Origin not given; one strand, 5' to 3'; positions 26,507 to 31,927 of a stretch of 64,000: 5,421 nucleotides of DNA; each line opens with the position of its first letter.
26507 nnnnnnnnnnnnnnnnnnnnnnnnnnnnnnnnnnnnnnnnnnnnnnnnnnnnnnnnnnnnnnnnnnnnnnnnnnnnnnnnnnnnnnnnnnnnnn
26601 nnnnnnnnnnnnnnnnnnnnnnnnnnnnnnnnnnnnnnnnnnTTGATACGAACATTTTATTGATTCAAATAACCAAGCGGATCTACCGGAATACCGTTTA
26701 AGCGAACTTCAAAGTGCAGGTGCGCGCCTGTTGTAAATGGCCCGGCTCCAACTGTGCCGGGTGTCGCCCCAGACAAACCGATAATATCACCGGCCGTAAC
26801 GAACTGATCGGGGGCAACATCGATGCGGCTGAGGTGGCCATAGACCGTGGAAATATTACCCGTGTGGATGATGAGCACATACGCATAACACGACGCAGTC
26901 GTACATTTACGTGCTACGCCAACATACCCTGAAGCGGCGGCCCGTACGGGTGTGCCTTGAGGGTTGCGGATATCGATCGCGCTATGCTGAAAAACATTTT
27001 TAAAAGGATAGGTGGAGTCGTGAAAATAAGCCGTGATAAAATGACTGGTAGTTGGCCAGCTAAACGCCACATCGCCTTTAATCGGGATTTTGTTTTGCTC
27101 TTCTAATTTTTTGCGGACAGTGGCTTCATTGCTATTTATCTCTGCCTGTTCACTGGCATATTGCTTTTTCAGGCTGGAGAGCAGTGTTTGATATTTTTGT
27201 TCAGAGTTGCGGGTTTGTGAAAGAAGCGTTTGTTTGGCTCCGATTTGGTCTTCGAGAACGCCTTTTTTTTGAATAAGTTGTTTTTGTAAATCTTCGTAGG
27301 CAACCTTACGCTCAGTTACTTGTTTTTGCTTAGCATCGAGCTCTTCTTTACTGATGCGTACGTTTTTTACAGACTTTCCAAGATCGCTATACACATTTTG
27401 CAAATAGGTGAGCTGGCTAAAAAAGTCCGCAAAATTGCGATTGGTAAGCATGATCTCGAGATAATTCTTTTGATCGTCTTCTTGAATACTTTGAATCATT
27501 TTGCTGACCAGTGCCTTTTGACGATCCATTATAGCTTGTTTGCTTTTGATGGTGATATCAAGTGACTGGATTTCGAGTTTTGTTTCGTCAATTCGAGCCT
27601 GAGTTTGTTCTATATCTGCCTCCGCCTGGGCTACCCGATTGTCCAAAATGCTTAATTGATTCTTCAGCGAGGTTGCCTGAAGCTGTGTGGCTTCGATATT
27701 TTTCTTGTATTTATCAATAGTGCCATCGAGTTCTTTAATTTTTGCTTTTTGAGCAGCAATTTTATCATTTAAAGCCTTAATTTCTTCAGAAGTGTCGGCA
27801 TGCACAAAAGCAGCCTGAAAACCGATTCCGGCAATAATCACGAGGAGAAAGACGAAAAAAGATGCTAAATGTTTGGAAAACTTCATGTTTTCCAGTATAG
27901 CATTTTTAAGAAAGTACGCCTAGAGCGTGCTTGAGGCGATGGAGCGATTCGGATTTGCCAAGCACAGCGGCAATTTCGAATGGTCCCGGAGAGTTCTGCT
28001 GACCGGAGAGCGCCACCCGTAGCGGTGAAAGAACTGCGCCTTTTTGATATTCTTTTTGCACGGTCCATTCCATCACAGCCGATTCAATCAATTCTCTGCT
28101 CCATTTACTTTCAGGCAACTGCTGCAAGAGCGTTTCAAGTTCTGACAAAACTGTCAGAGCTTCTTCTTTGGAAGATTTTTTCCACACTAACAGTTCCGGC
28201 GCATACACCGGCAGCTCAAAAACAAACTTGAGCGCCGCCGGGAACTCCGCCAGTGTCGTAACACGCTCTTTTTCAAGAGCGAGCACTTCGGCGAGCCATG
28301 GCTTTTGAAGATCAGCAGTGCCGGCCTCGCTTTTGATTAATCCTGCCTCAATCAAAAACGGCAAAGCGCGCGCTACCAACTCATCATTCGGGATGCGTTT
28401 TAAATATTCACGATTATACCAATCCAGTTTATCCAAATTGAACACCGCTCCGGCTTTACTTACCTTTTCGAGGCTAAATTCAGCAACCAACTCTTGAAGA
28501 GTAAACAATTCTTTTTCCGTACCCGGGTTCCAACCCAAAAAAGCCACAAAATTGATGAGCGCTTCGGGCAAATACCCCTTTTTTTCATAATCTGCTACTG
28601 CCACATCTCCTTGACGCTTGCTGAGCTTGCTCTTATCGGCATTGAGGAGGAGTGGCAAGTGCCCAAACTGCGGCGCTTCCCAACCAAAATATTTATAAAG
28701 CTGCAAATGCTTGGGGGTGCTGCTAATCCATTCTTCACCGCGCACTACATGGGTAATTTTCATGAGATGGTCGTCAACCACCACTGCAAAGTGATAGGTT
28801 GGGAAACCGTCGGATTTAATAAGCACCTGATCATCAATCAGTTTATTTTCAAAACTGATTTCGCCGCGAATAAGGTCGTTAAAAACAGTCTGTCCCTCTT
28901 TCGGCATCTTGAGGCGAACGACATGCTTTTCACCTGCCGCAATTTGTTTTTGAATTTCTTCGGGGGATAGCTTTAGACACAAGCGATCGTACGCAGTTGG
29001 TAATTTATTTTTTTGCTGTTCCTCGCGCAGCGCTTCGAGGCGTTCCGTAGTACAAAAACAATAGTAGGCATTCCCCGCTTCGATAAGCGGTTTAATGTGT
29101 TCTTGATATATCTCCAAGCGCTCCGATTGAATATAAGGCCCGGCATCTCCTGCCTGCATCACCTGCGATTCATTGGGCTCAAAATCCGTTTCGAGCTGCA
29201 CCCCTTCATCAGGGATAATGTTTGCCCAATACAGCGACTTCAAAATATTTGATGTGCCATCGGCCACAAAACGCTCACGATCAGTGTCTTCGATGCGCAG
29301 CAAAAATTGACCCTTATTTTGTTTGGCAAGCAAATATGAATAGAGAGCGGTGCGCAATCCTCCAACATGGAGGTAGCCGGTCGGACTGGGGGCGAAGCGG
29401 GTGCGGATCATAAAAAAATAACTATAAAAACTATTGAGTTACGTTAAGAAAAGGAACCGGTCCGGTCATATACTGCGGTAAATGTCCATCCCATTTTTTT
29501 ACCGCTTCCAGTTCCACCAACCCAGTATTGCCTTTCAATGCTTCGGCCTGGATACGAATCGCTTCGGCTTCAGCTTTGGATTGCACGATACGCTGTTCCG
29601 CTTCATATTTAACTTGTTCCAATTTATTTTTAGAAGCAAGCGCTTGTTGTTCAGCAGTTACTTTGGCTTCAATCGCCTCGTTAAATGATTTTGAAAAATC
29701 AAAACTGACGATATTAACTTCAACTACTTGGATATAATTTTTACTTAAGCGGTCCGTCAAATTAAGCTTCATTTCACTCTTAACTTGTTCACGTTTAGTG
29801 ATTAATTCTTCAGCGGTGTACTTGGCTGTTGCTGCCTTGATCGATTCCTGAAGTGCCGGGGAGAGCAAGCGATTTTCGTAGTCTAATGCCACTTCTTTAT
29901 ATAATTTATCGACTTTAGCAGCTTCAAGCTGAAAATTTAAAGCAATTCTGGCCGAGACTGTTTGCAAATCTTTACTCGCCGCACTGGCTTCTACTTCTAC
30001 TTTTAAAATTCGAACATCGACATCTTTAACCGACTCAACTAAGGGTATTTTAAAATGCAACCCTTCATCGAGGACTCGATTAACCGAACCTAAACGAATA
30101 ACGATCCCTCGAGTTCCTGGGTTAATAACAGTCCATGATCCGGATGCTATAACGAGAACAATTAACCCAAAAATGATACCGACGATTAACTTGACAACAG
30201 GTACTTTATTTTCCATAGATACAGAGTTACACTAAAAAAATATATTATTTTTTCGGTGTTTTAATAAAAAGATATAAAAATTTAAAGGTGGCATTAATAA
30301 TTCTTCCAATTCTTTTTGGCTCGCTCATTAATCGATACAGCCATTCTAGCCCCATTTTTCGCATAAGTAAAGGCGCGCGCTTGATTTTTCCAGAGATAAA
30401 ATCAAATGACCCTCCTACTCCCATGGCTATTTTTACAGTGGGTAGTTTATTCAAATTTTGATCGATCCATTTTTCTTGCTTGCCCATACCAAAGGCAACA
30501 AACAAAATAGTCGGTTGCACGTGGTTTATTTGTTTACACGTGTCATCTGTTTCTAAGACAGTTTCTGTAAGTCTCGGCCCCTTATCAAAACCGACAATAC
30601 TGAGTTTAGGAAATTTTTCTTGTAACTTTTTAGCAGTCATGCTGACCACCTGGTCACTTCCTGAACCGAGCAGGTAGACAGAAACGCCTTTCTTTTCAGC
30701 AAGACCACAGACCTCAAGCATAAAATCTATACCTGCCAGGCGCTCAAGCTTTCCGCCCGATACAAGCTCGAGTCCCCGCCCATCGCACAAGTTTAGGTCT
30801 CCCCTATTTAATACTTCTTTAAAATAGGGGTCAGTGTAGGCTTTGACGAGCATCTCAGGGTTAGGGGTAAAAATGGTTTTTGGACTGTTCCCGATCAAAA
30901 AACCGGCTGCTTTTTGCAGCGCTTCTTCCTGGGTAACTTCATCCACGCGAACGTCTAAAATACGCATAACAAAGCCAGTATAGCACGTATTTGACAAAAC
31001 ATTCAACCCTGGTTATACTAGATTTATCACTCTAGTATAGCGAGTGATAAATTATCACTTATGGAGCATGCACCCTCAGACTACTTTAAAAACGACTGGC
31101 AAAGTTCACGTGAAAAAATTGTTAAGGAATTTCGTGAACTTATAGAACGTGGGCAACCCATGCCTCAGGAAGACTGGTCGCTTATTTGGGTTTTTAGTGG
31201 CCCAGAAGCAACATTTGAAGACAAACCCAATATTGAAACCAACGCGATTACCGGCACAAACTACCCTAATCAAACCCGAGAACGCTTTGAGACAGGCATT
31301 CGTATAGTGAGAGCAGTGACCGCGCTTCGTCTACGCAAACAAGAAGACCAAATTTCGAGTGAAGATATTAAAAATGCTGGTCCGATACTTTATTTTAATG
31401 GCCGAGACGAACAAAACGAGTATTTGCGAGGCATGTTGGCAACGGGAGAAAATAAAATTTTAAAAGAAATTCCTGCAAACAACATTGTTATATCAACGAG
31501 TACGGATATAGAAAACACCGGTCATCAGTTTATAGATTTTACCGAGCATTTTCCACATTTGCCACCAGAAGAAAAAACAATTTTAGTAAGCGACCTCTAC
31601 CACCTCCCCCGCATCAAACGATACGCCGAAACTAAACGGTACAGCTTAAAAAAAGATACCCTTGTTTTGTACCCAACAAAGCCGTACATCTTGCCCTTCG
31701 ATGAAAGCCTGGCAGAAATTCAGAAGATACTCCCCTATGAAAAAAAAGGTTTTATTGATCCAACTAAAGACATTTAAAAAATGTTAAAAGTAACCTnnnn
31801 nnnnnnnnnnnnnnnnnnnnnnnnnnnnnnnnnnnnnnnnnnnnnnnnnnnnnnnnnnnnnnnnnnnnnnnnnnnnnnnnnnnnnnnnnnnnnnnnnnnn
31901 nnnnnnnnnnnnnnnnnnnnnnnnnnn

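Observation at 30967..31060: CIRCE-like variant operator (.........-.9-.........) controlling a DUF218-clpB unit, inside overlapping divergent promoters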

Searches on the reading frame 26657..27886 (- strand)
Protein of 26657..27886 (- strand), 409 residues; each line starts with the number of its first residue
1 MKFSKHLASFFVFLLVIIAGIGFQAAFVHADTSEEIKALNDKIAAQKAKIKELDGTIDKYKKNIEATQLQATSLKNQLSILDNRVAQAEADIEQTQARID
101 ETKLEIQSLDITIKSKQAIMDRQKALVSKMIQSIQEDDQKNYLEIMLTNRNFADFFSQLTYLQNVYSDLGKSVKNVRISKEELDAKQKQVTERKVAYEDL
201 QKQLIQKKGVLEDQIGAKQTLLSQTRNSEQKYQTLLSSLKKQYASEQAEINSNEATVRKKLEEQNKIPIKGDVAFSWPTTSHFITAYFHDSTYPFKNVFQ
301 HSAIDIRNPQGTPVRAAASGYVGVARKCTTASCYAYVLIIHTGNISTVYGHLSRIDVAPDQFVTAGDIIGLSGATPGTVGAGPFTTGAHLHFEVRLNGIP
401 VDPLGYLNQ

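Call 7: search_protein_families(library=pfam, proteins=[window:26657-27886:-])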
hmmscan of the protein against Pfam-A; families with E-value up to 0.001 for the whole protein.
window:26657-27886:- (409 aa): 3 families
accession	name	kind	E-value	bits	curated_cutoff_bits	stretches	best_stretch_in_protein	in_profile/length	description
PF01551.29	Peptidase_M23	-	4.1e-24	85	28.7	1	300-403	2-96/96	Peptidase family M23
PF14931.11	IFT20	-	0.0004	21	27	1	31-130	23-119/119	Intraflagellar transport complex B, subunit 20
PF24568.1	CC_PcsB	-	0.00098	19.4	27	1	115-167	4-56/75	Peptidoglycan hydrolase PcsB, coiled-coil domain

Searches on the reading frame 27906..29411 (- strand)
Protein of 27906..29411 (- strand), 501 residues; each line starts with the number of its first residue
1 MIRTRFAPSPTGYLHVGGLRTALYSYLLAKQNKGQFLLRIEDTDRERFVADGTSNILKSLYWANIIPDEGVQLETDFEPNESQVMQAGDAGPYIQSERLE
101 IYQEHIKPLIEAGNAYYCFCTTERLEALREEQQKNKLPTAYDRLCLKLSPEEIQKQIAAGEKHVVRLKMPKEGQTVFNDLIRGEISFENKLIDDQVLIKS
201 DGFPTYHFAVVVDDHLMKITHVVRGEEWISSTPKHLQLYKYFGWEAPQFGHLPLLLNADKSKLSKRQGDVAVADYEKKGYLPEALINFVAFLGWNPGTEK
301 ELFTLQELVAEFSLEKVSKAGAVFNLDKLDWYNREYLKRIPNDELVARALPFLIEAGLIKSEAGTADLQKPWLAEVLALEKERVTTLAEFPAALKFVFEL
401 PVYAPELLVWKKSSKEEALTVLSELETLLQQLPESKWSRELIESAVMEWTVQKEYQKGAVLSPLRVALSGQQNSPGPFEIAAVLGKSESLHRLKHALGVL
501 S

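Call 7: search_protein_families(library=pfam, proteins=[window:27906-29411:-])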
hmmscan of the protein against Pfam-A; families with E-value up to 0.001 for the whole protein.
window:27906-29411:- (501 aa): 2 families
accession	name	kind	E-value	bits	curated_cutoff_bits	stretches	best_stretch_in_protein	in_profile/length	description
PF00749.27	tRNA-synt_1c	-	1.2e-110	369.8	23.4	1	2-331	2-314/314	tRNA synthetases class I (E and Q), catalytic domain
PF19269.4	Anticodon_2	-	3.3e-33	115.5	23.6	1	344-497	1-141/141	Anticodon binding domain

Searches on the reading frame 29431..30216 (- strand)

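Call 7: search_protein_families(library=pfam, proteins=[window:29431-30216:-])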
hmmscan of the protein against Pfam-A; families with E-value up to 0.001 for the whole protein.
window:29431-30216:- (261 aa): 1 family
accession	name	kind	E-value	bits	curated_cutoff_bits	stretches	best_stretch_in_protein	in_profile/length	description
PF01145.31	Band_7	-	2.4e-37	129.1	23.6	1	30-207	2-173/176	SPFH domain / Band 7 family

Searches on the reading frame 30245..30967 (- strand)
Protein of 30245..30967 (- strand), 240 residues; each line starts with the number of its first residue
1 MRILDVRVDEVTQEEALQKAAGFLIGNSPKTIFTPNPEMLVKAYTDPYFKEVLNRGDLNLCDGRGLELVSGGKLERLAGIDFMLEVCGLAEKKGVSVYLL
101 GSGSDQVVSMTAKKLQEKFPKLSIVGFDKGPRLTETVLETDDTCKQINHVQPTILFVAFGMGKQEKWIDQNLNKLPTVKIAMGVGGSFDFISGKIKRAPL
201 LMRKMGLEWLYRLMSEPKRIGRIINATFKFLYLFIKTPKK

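Call 7: search_protein_families(library=pfam, proteins=[window:30245-30967:-])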
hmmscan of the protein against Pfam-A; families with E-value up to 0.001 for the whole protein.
window:30245-30967:- (240 aa): 1 family
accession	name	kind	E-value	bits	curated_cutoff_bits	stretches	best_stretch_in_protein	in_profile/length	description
PF03808.19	Glyco_tran_WecG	-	1.4e-52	178.3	27.4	1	57-223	2-167/168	Glycosyl transferase WecG/TagA/CpsF family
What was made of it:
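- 30245..30967 (-): Divergent WecG/TagA-family glycosyltransferase gene. Pfam PF03808, E = 1.4e-52 (call 7).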

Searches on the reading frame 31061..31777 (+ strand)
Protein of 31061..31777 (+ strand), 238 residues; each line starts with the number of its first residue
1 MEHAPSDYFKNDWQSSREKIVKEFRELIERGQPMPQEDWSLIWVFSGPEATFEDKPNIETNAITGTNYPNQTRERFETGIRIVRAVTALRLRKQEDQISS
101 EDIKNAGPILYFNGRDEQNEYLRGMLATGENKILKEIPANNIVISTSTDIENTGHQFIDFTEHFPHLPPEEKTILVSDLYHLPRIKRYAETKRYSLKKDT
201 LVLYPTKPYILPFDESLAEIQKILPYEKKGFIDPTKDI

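Call 7: search_protein_families(library=pfam, proteins=[window:31061-31777:+])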
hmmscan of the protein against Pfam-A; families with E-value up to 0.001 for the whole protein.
window:31061-31777:+ (238 aa): 0 families

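Call 9: find_encoding_contigs(protein=window:31061-31777:+, flank=10000, max_places=10)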
Protein window:31061-31777:+ (238 aa): 1 contig read that carries it; 1 place shown.
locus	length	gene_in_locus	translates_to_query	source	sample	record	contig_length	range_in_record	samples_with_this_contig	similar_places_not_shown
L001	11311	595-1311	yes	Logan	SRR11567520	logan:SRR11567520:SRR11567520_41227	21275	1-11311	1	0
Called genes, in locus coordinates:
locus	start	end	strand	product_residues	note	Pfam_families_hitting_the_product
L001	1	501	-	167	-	?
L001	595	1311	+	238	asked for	-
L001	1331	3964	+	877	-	PF02861:Clp_N, PF23569:NBD_SMAX1, PF00004:AAA, PF17871:AAA_lid_9, PF00004:AAA, PF07724:AAA_2, PF07728:AAA_5, PF10431:ClpB_D2-small, +8 more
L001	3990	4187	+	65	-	-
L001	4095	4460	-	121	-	-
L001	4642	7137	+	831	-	PF00768:Peptidase_S11, PF01471:PG_binding_1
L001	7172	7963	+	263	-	PF02900:LigB, PF01875:Memo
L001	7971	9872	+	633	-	PF17764:PriA_3primeBD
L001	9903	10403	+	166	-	PF01327:Pep_deformylase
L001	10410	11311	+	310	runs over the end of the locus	PF00551:Formyl_trans_N, PF02911:Formyl_trans_C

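Call 19: search_protein_families(library=pfam, proteins=[window:31061-31777:+], max_evalue=1)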
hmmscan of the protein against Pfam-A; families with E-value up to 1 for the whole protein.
window:31061-31777:+ (238 aa): 1 family
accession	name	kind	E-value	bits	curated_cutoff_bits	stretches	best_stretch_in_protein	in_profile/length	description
PF02698.23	DUF218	-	0.0016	18.8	27.6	1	134-218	50-119/133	DUF218 domain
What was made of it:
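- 31061..31777 (+): p238, a distant YdcF/DUF218-like gene and the first gene behind the operator. It occupies this position only in the window's lineage. Pfam DUF218 E = 0.0016, below the cut-off (call 19).
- On DUF218 / YdcF (p238): 18.8 bits against a 27.6-bit cut-off, E = 0.0016 (call 19).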

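Call 26: find_homologous_proteins(query=window:31061-31777:+, max_evalue=0.001)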
Query window:31061-31777:+ (238 aa): 9 proteins with E <= 0.001 among 301 candidates.
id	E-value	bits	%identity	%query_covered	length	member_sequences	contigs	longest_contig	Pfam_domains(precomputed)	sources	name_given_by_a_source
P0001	6.2e-157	538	100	100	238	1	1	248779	-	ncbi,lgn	-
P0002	1.1e-47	181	43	94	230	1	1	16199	-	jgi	jgi:uncharacterized SAM-binding protein YcdF (DUF218 family)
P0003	5.8e-39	152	36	92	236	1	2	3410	-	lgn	-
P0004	3.9e-35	140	35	90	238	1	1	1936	-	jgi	jgi:hypothetical protein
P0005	1.8e-33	134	39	90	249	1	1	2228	-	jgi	jgi:hypothetical protein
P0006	1.3e-32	131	40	85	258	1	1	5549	-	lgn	-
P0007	5.0e-31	126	34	91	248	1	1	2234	-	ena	-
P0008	1.0e-30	125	38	91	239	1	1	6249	-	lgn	-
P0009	2.4e-26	111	41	80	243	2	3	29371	-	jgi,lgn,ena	-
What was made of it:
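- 31061..31777 (+): Only 9 family members among 5.8 billion proteins (call 26).
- On DUF218 / YdcF (p238): JGI names homologue P0002 'YcdF (DUF218 family)' (call 26).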

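Call 27: find_encoding_contigs(protein=P0002, flank=5000, max_places=3)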
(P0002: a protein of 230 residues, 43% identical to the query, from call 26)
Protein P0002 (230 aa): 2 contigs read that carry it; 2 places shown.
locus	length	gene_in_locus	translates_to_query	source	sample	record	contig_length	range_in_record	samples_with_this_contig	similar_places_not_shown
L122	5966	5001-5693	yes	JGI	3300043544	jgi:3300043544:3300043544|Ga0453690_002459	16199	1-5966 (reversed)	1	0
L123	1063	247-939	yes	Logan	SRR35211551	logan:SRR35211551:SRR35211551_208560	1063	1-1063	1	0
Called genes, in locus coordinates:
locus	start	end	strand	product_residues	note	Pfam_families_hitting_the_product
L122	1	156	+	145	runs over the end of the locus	PF00889:EF_TS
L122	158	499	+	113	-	-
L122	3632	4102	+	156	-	PF04073:tRNA_edit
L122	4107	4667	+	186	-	PF01209:Ubie_methyltran (faint), PF13489:Methyltransf_23, PF07021:MetW, PF13847:Methyltransf_31, PF08241:Methyltransf_11, PF08242:Methyltransf_12, PF13649:Methyltransf_25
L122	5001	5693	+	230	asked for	-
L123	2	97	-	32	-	?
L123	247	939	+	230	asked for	-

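Call 28: find_encoding_contigs(protein=P0009, flank=5000, max_places=3)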
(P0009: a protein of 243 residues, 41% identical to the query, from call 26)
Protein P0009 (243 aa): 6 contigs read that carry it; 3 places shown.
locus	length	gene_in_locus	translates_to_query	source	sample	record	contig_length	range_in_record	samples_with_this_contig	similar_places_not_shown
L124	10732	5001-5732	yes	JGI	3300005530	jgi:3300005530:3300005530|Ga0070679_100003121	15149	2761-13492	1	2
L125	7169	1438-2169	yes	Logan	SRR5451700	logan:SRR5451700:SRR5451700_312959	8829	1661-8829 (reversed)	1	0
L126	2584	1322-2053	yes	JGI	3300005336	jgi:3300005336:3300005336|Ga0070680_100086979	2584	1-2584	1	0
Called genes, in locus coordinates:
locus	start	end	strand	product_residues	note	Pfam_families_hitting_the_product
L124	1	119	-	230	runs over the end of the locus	PF04138:GtrA_DPMS_TM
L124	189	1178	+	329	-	PF01073:3Beta_HSD, PF01370:Epimerase, PF02719:Polysacc_synt_2, PF04321:RmlD_sub_bind, PF05368:NmrA, PF07993:NAD_binding_4, PF16363:GDP_Man_Dehyd, PF13460:NAD_binding_10, +1 more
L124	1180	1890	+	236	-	PF00483:NTP_transferase, PF12804:NTP_transf_3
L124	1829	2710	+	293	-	PF01370:Epimerase, PF04321:RmlD_sub_bind, PF01073:3Beta_HSD, PF02719:Polysacc_synt_2, PF07993:NAD_binding_4, PF16363:GDP_Man_Dehyd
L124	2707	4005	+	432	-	PF00155:Aminotran_1_2 (weak), PF01041:DegT_DnrJ_EryC1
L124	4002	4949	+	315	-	PF00535:Glycos_transf_2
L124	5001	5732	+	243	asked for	-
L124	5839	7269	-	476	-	PF13231:PMT_2 (weak)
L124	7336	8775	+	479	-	PF01266:DAO (faint), PF01593:Amino_oxidase, PF13450:NAD_binding_8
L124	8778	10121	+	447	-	PF13231:PMT_2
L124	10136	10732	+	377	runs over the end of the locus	PF01073:3Beta_HSD (faint), PF01370:Epimerase, PF02719:Polysacc_synt_2, PF07993:NAD_binding_4, PF16363:GDP_Man_Dehyd, PF04321:RmlD_sub_bind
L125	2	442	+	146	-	?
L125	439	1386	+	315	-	PF00535:Glycos_transf_2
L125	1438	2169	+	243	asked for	-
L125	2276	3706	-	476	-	PF13231:PMT_2 (weak)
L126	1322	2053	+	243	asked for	-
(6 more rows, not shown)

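Call 29: find_encoding_contigs(protein=P0008, flank=5000, max_places=3)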
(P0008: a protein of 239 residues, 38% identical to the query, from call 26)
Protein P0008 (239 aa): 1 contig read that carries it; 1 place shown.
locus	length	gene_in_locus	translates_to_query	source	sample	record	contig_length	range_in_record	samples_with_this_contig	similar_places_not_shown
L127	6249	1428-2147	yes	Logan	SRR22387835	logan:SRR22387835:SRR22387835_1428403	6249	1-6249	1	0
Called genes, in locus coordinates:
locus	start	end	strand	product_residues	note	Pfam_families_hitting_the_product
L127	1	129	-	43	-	?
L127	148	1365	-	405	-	PF13477:Glyco_trans_4_2, PF13439:Glyco_transf_4, PF13579:Glyco_trans_4_4, PF20706:GT4-conflict (faint), PF00534:Glycos_transf_1, PF13692:Glyco_trans_1_4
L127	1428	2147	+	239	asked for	-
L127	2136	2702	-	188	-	PF05523:FdtA (weak)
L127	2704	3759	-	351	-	PF01041:DegT_DnrJ_EryC1, PF00155:Aminotran_1_2 (weak)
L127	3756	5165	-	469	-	PF13727:CoA_binding_3, PF17836:PglD_N (weak), PF01370:Epimerase, PF02719:Polysacc_synt_2, PF04321:RmlD_sub_bind, PF01073:3Beta_HSD, PF07993:NAD_binding_4 (faint), PF16363:GDP_Man_Dehyd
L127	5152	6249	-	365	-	?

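Call 62: predict_structure(alignment_id=A3)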
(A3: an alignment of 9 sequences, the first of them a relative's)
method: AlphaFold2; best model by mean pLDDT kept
length: 238 residues; sequences in the alignment: 9
mean_pLDDT: 81.2   pTM: 0.82
mean pLDDT of the five models: 81.2, 80.6, 79.5, 78.8, 77.2
residues with pLDDT >= 90: 76; 70-90: 116; 50-70: 36; < 50: 10
segments of 3 or more residues with pLDDT < 50: 1-5, 235-238
pLDDT, mean of each block of 10 residues (from residue 1): 53 82 87 93 91 65 61 92 97 95 96 90 85 79 85 78 66 91 85 71 85 80 80 54
secondary structure, 60 per line:
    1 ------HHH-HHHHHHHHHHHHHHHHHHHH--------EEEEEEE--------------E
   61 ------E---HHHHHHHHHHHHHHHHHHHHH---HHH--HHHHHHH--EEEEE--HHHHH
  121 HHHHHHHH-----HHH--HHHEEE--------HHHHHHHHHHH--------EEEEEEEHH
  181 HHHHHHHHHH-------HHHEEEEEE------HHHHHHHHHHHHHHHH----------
elements in order: H11-30 E39-45 H71-91 H100-106 E109-113 H116-128 E142-144 H153-163 E172-178 H179-190 E201-206 H213-228
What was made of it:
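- On DUF218 / YdcF (p238): The model has pLDDT 81 (call 62).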

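Call 64: fold_search(model_id=the predicted structure, library=pdb)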
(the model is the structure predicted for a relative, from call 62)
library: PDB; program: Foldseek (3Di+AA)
matches with E <= 10: 1001; with E <= 0.001: 0
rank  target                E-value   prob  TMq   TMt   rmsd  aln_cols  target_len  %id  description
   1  3ca8_A                8.2e-03  0.98  0.46  0.43   7.6       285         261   10  Crystal structure of Escherichia coli YdcF, an S-adenosyl-L-methionine utilizing enzyme (released 2008-05-06)
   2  7ylr                  4.8e-02  0.77  0.28  0.22   6.9       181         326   10  Structure of a bacteria protein (released 2023-06-14)
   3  4bma_A                5.5e-02  0.47  0.25  0.14  13.0       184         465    8  structural of Aspergillus fumigatus UDP-N-acetylglucosamine pyrophosphorylase (released 2013-05-15)
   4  8b5s_B                5.5e-02  0.16  0.21  0.16  13.9       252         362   13  Crystal Structure of P. aeruginosa WaaG in complex with UDP-glucose (released 2023-10-04)
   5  9g5f_B                5.8e-02  0.77  0.31  0.17  10.5       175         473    7  The structure of Aspergillus fumigatus UDP-GlcNAc pyrophosphorylase in complex with a fragment (released 2025-07-30)
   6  9g5f_A                6.2e-02  0.75  0.31  0.17  10.3       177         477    7  The structure of Aspergillus fumigatus UDP-GlcNAc pyrophosphorylase in complex with a fragment (released 2025-07-30)
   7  3ocu                  7.0e-02  0.21  0.29  0.28  14.3       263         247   10  Structure of Recombinant Haemophilus Influenzae e(P4) Acid Phosphatase mutant D66N complexed with NMN (released 2010-10-20)
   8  2vsi_B                8.4e-02  0.25  0.28  0.29  11.5       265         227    8  Synthesis of CDP-activated ribitol for teichoic acid precursors in Streptococcus pneumoniae (released 2008-12-30)
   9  4oyy_C                8.4e-02  0.08  0.14  0.17  15.0       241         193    9  Humicola insolens cutinase (released 2014-07-30)
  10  8b5q_A                8.9e-02  0.14  0.21  0.16  13.9       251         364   11  Crystal Structure of P. aeruginosa WaaG in complex with UMP (released 2023-10-04)
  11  9g5f_C                1.1e-01  0.60  0.24  0.14  10.1       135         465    7  The structure of Aspergillus fumigatus UDP-GlcNAc pyrophosphorylase in complex with a fragment (released 2025-07-30)
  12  9g5a_B                1.2e-01  0.66  0.31  0.17   9.7       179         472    7  The structure of Aspergillus fumigatus UDP-GlcNAc pyrophosphorylase in complex with a fragment (released 2025-07-30)
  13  9g53_C                1.2e-01  0.47  0.23  0.13  10.3       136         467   10  The structure of Aspergillus fumigatus UDP-GlcNAc pyrophosphorylase in complex with a fragment (released 2025-07-30)
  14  5gk5_B                1.2e-01  0.13  0.23  0.18  15.2       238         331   13  Apo structure of fructose 1,6-bisphosphate aldolase from Escherichia coli at 1.9 angstrom resolution (released 2017-07-05)
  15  4oyy_L                1.4e-01  0.06  0.15  0.17  15.0       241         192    9  Humicola insolens cutinase (released 2014-07-30)
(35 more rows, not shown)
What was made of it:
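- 31061..31777 (+): AF2 model with pLDDT 81 whose best PDB match is YdcF 3ca8_A, TM 0.46 (calls 62, 64).
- On DUF218 / YdcF (p238): The best PDB match is 3ca8_A (YdcF), but E = 8e-3 and TM = 0.46 (call 64).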
